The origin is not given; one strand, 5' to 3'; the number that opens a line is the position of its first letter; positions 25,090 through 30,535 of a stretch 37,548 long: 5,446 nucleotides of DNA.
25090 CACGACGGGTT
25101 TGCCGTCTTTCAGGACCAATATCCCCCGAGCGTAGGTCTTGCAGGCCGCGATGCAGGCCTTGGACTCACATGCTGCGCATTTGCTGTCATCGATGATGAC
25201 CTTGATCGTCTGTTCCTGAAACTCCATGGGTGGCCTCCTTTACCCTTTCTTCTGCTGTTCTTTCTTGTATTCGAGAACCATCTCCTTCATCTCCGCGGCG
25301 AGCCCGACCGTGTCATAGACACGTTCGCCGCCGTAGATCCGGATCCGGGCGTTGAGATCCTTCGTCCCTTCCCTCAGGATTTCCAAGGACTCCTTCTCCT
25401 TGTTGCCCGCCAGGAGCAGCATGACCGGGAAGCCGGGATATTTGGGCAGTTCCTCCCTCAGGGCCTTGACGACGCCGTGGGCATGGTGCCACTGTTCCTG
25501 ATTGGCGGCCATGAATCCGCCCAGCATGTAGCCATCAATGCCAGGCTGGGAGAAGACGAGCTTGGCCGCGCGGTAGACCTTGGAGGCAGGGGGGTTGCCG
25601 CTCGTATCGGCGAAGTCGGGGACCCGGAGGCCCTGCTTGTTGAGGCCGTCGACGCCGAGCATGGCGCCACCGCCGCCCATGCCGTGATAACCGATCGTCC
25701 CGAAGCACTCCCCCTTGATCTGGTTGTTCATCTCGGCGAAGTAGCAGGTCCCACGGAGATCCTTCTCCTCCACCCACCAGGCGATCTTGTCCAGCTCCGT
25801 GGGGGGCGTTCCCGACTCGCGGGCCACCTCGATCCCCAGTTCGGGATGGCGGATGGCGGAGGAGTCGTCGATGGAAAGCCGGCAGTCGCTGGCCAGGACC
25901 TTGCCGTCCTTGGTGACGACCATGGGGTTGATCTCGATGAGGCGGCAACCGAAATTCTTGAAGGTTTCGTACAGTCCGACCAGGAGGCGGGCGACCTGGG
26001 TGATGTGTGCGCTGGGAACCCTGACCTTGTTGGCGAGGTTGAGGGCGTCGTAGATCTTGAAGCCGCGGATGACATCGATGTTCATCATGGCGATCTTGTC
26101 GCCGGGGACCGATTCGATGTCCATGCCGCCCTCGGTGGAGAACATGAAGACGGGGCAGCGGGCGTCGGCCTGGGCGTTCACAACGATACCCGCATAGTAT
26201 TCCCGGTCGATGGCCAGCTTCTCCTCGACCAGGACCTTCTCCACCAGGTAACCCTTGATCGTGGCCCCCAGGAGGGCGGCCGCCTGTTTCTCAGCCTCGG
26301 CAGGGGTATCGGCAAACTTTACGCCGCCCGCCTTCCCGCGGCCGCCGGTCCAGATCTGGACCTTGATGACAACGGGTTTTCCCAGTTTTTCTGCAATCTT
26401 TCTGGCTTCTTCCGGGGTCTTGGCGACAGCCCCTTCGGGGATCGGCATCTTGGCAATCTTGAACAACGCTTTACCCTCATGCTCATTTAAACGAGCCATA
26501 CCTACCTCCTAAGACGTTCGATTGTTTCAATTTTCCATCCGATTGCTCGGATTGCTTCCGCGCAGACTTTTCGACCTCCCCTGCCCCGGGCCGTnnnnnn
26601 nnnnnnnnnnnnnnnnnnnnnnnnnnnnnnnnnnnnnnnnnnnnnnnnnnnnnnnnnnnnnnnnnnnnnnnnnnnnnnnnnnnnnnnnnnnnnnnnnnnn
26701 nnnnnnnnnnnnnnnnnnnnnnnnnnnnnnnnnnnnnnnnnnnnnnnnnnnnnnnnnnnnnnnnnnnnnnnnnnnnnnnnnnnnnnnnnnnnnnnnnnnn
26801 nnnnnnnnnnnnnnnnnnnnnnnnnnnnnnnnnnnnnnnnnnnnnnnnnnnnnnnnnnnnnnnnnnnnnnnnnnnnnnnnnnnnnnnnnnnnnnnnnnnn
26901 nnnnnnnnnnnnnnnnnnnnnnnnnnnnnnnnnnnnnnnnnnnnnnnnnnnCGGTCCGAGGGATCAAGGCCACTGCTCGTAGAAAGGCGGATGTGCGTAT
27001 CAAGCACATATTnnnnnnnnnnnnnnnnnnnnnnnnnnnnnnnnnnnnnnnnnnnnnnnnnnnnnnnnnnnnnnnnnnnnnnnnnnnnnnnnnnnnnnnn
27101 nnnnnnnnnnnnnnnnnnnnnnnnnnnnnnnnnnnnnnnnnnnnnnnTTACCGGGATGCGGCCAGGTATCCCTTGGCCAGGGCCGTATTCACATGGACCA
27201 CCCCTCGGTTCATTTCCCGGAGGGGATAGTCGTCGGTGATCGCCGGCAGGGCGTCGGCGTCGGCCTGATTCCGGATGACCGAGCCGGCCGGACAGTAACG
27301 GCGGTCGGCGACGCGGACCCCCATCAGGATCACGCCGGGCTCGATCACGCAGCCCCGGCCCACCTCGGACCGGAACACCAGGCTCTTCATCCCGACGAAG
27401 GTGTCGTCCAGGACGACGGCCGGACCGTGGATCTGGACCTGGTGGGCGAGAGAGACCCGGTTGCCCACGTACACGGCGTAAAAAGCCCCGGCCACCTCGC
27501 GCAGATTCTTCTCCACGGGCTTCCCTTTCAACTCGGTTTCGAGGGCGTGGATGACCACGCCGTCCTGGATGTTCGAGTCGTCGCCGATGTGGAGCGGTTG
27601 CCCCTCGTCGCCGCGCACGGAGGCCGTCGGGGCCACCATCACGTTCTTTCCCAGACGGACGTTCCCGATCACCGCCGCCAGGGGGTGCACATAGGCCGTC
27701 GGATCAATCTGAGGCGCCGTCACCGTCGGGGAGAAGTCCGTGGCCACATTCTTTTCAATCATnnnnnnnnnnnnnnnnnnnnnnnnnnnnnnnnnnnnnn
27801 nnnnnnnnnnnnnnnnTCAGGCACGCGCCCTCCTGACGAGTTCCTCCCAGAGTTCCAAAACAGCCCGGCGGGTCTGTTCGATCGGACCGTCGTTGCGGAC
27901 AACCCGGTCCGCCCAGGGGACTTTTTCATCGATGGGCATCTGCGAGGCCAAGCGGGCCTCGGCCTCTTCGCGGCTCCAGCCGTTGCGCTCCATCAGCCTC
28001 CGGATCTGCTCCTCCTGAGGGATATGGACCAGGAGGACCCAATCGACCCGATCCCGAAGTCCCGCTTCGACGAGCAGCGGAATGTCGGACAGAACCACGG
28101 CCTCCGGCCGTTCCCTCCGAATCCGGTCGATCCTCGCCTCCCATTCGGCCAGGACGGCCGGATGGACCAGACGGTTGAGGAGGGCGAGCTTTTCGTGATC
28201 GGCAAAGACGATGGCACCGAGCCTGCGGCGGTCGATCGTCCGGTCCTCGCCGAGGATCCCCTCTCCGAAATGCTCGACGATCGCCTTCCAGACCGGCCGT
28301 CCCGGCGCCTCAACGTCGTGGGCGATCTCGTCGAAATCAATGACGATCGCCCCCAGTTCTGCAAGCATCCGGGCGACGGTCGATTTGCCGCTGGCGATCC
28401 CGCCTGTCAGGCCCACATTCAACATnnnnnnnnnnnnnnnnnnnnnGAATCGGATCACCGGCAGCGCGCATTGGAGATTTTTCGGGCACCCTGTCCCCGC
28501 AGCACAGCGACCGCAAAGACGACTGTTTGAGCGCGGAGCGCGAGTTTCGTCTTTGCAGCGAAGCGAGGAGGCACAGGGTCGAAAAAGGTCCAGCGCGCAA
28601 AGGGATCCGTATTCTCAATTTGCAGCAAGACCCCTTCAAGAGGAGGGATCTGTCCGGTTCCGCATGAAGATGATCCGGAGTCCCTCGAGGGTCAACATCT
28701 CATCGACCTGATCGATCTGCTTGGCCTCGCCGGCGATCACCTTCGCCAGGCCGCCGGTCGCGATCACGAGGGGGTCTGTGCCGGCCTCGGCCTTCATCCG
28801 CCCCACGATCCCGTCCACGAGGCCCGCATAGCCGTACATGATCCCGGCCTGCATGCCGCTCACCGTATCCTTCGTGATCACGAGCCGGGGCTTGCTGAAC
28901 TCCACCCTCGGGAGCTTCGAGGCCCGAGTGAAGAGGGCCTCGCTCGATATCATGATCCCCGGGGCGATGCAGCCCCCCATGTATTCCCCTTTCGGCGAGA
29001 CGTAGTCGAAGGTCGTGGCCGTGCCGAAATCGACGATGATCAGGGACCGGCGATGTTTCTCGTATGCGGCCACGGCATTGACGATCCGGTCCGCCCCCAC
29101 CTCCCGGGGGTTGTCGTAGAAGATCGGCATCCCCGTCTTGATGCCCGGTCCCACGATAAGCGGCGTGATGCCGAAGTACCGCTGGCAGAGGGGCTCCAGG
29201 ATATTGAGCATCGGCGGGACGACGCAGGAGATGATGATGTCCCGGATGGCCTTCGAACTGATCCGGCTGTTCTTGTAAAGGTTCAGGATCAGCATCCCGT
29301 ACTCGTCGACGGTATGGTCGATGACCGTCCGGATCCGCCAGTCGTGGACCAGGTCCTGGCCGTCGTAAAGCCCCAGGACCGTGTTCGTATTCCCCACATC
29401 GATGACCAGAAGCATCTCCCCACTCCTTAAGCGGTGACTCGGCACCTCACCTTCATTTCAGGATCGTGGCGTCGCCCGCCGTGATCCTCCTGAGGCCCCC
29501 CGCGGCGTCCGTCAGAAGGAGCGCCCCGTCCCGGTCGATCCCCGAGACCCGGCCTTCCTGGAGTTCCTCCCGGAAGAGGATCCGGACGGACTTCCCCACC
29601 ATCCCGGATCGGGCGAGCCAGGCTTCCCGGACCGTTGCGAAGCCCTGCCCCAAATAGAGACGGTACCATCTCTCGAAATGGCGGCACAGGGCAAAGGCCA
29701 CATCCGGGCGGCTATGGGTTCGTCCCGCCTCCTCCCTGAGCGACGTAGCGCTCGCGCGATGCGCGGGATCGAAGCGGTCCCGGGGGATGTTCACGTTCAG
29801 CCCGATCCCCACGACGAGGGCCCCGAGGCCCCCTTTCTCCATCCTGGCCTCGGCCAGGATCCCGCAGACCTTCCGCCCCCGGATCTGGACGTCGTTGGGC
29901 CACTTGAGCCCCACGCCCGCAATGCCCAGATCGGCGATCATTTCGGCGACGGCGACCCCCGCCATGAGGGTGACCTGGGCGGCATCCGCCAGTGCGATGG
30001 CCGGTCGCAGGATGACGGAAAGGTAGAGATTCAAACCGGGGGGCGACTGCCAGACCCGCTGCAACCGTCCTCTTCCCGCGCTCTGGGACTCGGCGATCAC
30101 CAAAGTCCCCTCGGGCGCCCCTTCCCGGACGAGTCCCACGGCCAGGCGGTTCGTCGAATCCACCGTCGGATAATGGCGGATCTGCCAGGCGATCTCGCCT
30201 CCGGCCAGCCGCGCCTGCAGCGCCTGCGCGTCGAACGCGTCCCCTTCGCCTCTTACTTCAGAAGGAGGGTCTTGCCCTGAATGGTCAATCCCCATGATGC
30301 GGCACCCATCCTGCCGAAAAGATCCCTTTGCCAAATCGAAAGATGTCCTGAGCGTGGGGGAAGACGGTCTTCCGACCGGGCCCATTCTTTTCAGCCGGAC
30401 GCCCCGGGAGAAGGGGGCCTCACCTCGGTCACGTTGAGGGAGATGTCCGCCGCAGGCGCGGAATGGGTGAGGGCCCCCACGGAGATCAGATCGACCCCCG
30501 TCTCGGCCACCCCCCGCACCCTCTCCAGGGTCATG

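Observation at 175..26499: A 26-kb single-strand array physically links the methyl/C1 module to the 2-hydroxyacid/CoA-ester module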

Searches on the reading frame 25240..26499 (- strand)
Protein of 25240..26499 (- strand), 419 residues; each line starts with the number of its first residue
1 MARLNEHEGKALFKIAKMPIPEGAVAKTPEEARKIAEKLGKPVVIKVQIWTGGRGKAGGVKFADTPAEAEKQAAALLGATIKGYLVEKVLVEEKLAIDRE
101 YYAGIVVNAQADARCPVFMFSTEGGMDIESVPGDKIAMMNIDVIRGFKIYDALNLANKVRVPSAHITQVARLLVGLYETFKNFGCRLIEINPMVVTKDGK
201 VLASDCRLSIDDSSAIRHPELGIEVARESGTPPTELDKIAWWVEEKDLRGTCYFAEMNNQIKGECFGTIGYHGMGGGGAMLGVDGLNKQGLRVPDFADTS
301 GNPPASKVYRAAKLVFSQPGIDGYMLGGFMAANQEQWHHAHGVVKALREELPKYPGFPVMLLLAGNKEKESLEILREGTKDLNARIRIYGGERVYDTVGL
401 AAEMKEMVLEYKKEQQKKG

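Call 5: search_protein_families(library=pfam, proteins=[window:25240-26499:-], max_evalue=0.00001)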
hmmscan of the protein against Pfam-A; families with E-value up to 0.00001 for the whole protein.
window:25240-26499:- (419 aa): 4 families
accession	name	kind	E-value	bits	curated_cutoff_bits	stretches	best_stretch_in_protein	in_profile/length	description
PF08442.15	ATP-grasp_2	-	6.1e-52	176.6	29.5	1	4-195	2-202/202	ATP-grasp domain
PF13549.11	ATP-grasp_5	-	1.7e-13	50.9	27.6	1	3-210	9-221/221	ATP-grasp domain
PF24948.1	Citrate_synth_N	-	2.6e-13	50.3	83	1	40-214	51-224/232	ATP-citrate synthase ATP-grasp domain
PF02786.22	CPSase_L_D2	-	5.6e-07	29.7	19.8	1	10-109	6-103/211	Carbamoyl-phosphate synthase L chain, ATP binding domain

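Call 11: search_protein_families(library=ncbifam, proteins=[window:25240-26499:-], max_evalue=0.00001)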
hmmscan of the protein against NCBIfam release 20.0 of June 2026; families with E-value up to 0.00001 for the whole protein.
window:25240-26499:- (419 aa): 4 families
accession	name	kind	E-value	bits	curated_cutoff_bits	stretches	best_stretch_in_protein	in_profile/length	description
NF001913.0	PRK00696.1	equivalog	4.4e-69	233.3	370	1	4-382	3-368/388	ADP-forming succinate--CoA ligase subunit beta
TIGR01016.1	sucCoAbeta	subfamily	1.9e-66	224.6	375.55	1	3-379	2-365/386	succinate-CoA ligase subunit beta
NF010647.0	PRK14046.1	equivalog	5.7e-47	160.6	604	1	5-381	4-367/392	malate--CoA ligase subunit beta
NF045493.1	HydDutCoALig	equivalog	1.4e-06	27.2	1300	1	4-200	485-687/698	4-hydroxybutyrate--CoA ligase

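Call 47: search_solved_structures(query=window:25240-26499:-, max_evalue=1e-15)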
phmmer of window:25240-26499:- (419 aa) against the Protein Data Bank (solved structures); distinct sequences matched with E-value up to 1e-15: 13.
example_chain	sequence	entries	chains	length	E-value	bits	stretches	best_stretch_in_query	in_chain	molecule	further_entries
3ufx_B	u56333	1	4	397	5.6e-62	213.4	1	4-376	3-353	Succinyl-CoA synthetase beta subunit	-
6hxq_B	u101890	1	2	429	6.5e-42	147.3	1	11-390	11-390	Citryl-CoA synthetase large subunit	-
6mgg_B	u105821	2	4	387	8.5e-34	120.5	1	3-377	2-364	Succinate--CoA ligase [ADP-forming] subunit beta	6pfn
1cqi_B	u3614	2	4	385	2.4e-33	119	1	3-329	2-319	PROTEIN (SUCCINYL-COA SYNTHETASE BETA CHAIN) | SUCCINYL-COA SYNTHETASE BETA CHAIN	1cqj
1jkj_B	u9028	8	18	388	2.5e-33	119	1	3-329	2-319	succinyl-CoA synthetase beta subunit | SUCCINYL-COA SYNTHETASE, BETA SUBUNIT | Succinyl-CoA synthetase beta chain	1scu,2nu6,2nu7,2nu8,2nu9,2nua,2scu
6g4q_B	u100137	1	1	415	1e-32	117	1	4-368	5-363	Succinate--CoA ligase [ADP-forming] subunit beta, mitochondrial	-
9swj_D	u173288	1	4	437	1.1e-32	116.9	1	4-368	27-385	Succinate--CoA ligase [ADP-forming] subunit beta, mitochondrial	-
6mel_B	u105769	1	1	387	1.1e-32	116.9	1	4-391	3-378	Succinate--CoA ligase [ADP-forming] subunit beta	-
1jll_B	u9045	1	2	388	1.7e-32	116.2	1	3-329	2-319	succinyl-CoA synthetase beta subunit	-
1euc_B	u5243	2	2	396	1.1e-24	90.6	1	1-376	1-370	SUCCINYL-COA SYNTHETASE, BETA CHAIN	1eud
2fp4_B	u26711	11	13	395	2.4e-24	89.4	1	4-376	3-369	Succinyl-CoA ligase [GDP-forming] beta-chain, mitochondrial | Succinyl-CoA ligase [GDP-forming] subunit beta, mitochondrial | Succinate--CoA ligase [GDP-forming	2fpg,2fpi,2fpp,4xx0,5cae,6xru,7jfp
6wcv_B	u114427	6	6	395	3.6e-24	88.8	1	4-379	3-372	Succinate--CoA ligase [GDP-forming] subunit beta, mitochondrial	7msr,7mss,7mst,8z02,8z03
6hxj_A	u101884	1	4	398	6e-22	81.5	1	1-377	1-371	ATP-citrate lyase beta-subunit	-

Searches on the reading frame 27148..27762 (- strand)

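Call 6: search_protein_families(library=pfam, proteins=[window:27148-27762:-], max_evalue=0.01)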
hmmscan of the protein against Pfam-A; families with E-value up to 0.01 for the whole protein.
window:27148-27762:- (204 aa): 3 families
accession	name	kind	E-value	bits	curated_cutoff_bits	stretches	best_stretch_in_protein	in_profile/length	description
PF00132.30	Hexapep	-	6e-12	45.2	27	1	18-51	3-36/36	Bacterial transferase hexapeptide (six repeats)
PF25084.1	LbH_EIF2B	-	1.5e-07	31.8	54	1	97-162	4-69/105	EIF2B subunit epsilon LbH domain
PF14602.12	Hexapep_2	-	0.00074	19.6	27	0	119-146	6-32/34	Hexapeptide repeat of succinyl-transferase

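Call 11: search_protein_families(library=ncbifam, proteins=[window:27148-27762:-], max_evalue=0.00001)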
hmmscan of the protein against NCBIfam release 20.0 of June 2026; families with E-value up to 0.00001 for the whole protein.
window:27148-27762:- (204 aa): 9 families
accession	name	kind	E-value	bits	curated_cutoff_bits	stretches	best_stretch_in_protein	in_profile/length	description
NF040597.1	carb_anhyd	equivalog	4.3e-86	288.5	380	1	2-201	46-246/248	carbonic anhydrase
NF053794.1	beta_CO2some_M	equivalog_domain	3.3e-54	184.3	550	1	8-202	11-195/320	beta-carboxysome scaffolding protein CcmM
TIGR02287.1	PaaY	equivalog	2.9e-15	56.5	319.6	1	16-150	8-135/192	phenylacetic acid degradation protein PaaY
NF010150.1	PRK13627.1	equivalog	2.6e-14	53.4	305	1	16-148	10-135/196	carnitine operon protein CaiE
NF050158.1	CarbAnhydGPos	equivalog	9.6e-14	51.4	250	1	15-73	8-65/172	gamma carbonic anhydrase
NF002060.0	PRK00892.1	subfamily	8.5e-08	31.7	207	0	17-72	114-165/345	UDP-3-O-(3-hydroxymyristoyl)glucosamine N-acyltransferase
TIGR03570.1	NeuD_NnaD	subfamily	1.5e-06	28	160.8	0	98-140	137-180/202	NeuD/PglB/VioB family sugar acetyltransferase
TIGR01853.1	lipid_A_lpxD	equivalog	2e-06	27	242.5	0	17-72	105-156/325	UDP-3-O-(3-hydroxymyristoyl)glucosamine N-acyltransferase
NF010935.0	PRK14355.1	equivalog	5.3e-06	25.3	718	0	114-166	268-321/459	bifunctional UDP-N-acetylglucosamine diphosphorylase/glucosamine-1-phosphate N-acetyltransferase GlmU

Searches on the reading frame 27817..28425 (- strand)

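Call 6: search_protein_families(library=pfam, proteins=[window:27817-28425:-], max_evalue=0.01)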
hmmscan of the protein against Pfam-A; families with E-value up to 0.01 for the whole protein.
window:27817-28425:- (202 aa): 3 families
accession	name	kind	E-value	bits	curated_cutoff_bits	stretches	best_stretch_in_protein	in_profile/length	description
PF01121.26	CoaE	-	1.9e-58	197.6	27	1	4-183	3-179/180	Dephospho-CoA kinase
PF13238.12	AAA_18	-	1.4e-05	26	29.4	1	4-153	1-117/128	AAA domain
PF13671.12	AAA_33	-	0.0026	18.5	27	0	7-39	5-38/143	AAA domain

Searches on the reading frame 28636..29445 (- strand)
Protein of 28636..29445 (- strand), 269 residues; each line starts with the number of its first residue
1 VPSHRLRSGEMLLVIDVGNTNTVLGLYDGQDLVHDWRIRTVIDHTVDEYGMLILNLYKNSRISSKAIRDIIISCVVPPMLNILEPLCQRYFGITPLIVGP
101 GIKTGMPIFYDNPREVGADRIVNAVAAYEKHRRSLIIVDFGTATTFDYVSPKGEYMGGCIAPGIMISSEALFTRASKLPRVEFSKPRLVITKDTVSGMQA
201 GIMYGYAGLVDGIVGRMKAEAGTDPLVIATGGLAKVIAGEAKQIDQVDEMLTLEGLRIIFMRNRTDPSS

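Call 5: search_protein_families(library=pfam, proteins=[window:28636-29445:-], max_evalue=0.00001)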
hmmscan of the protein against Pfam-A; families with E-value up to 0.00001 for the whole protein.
window:28636-29445:- (269 aa): 1 family
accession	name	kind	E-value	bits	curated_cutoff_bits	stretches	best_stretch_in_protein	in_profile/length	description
PF03309.20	Pan_kinase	-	5.1e-78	262.1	24.7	1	12-215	1-204/205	Type III pantothenate kinase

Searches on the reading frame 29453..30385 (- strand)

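Call 5: search_protein_families(library=pfam, proteins=[window:29453-30385:-], max_evalue=0.00001)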
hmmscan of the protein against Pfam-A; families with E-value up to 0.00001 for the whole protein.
window:29453-30385:- (310 aa): 3 families
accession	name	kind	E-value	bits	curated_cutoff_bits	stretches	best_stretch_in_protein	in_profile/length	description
PF03099.24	BPL_LplA_LipB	-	3.1e-18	66.4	21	1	75-197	5-133/133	Biotin/lipoate A/B protein ligase family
PF16917.10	BPL_LplA_LipB_2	-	4.6e-14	52.8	27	1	120-257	42-182/183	Biotin/lipoate A/B protein ligase family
PF02237.23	BPL_C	-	9.2e-07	29.1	21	1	264-305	3-44/48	Biotin protein ligase C terminal domain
